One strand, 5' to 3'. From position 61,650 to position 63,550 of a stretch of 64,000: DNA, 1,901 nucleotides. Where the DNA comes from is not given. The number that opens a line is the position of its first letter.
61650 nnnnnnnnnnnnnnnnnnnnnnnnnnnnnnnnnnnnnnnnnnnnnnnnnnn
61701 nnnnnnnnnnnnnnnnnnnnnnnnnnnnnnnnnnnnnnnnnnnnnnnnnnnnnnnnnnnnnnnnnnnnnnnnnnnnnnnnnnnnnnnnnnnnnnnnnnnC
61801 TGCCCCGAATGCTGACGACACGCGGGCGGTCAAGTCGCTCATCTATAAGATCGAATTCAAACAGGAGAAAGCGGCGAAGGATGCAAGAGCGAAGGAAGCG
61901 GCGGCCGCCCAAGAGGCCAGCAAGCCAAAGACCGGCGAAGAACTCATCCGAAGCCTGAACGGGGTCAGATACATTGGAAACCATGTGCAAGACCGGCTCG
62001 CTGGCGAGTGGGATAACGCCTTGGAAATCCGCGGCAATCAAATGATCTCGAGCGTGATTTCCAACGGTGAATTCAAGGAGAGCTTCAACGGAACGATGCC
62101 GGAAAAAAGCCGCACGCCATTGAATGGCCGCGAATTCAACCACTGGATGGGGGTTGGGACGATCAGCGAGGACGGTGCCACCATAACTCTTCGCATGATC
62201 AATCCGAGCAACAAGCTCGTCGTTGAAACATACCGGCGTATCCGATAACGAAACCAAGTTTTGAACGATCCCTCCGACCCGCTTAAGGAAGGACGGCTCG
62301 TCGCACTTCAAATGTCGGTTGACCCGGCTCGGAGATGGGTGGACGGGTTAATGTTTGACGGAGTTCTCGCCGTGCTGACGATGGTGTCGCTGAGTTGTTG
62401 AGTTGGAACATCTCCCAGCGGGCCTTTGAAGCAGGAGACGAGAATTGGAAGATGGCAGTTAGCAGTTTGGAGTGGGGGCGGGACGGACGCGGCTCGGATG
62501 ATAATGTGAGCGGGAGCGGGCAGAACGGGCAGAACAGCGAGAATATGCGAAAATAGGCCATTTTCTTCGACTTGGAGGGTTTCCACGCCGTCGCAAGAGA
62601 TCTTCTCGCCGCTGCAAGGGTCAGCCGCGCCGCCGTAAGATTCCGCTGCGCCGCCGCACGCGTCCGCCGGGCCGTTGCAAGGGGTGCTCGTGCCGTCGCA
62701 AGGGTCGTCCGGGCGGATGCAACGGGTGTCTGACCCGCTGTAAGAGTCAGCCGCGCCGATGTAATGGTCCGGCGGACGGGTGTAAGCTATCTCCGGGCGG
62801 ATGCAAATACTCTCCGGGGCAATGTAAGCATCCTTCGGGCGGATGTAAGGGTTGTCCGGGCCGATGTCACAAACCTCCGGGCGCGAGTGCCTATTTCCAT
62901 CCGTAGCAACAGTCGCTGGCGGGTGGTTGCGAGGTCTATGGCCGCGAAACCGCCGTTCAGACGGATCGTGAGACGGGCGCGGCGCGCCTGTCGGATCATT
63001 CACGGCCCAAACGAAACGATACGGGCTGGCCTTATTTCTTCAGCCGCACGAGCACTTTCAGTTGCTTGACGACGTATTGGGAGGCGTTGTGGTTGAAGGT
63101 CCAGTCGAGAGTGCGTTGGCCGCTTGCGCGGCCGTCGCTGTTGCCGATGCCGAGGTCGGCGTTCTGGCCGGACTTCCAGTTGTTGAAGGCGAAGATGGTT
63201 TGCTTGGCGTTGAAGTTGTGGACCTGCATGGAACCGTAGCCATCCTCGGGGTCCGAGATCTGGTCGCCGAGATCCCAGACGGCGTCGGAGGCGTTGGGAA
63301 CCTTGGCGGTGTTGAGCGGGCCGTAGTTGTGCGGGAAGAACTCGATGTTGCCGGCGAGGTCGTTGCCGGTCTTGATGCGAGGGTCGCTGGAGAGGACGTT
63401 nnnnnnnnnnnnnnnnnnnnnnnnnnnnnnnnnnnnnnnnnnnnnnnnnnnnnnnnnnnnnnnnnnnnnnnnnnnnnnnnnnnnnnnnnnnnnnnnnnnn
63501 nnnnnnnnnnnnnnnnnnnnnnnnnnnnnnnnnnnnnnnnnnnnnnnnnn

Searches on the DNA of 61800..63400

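Call 6: search_rna_families(source=window, start=61800, end=63400, threshold=evalue, max_evalue=1)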
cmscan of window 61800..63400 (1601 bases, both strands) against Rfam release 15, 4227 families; matches with E-value up to 1: 1.
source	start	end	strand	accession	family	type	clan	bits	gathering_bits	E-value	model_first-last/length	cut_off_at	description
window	61974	62150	-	RF01620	ceN125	Gene; snRNA; snoRNA; HACA-box;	-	19.8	60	0.28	1-136/136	no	Nematode snoRNA ceN125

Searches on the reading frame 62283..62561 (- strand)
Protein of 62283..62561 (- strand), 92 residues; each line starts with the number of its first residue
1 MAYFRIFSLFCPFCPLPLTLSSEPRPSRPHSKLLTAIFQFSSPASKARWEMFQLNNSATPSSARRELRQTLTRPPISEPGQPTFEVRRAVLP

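Call 32: search_protein_families(library=pfam, proteins=[window:62283-62561:-], max_evalue=1)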
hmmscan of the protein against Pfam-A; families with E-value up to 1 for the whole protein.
window:62283-62561:- (92 aa): 1 family
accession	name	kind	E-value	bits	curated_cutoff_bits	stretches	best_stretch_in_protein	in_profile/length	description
PF19379.4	DUF5954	-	0.0012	18.6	22.8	1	29-73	188-232/297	Family of unknown function (DUF5954)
